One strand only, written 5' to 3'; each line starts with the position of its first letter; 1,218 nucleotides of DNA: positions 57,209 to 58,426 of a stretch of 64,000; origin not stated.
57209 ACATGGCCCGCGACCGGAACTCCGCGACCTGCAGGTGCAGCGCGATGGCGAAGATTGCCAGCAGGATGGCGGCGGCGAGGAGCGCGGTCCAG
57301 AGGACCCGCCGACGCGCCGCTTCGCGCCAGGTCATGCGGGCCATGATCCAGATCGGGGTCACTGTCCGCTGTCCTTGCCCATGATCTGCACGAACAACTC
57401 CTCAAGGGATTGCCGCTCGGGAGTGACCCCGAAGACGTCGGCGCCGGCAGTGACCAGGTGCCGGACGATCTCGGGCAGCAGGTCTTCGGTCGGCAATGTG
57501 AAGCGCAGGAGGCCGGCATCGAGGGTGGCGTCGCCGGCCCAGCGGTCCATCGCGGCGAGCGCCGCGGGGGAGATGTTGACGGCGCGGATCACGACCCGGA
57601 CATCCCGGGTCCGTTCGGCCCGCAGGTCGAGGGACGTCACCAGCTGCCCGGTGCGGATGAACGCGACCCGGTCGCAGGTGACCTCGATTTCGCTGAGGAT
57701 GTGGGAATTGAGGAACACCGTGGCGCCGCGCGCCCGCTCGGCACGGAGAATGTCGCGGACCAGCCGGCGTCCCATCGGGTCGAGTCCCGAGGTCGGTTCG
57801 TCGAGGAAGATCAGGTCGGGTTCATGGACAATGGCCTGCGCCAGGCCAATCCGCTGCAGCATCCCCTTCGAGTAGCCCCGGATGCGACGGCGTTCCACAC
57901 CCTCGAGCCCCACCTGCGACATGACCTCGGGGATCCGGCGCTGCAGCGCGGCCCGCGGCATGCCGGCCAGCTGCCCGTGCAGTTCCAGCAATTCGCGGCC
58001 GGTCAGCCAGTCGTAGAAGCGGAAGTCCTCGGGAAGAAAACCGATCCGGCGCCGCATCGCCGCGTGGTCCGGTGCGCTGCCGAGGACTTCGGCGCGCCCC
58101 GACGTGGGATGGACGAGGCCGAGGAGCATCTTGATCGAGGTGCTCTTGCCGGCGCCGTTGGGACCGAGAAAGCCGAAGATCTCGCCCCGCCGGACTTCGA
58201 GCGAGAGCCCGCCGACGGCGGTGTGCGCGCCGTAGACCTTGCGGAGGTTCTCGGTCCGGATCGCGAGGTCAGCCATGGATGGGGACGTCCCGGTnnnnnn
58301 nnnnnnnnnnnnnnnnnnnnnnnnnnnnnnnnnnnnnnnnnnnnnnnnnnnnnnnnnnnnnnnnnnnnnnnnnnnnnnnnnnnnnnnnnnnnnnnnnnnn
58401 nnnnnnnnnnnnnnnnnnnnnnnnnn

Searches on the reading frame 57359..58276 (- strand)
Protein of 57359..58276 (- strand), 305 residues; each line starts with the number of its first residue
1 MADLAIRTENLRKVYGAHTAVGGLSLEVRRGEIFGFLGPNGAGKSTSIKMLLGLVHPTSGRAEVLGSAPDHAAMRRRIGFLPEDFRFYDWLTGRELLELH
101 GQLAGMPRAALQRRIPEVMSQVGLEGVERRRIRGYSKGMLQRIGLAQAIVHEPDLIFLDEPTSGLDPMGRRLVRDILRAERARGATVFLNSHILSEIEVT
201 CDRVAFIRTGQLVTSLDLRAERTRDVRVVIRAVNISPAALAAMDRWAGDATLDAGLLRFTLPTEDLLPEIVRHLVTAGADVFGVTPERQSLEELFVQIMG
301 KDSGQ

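Call 108: search_protein_families(library=pfam, proteins=[window:57359-58276:-], max_evalue=0.0001)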
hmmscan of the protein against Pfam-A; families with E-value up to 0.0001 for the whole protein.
window:57359-58276:- (305 aa): 2 families
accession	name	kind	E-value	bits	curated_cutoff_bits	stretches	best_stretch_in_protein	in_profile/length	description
PF00005.33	ABC_tran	-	1.8e-29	103.5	25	1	23-163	3-137/137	ABC transporter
PF13304.12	AAA_21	-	2.6e-10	41.3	27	1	119-195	222-301/304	AAA domain, putative AbiEii toxin, Type IV TA system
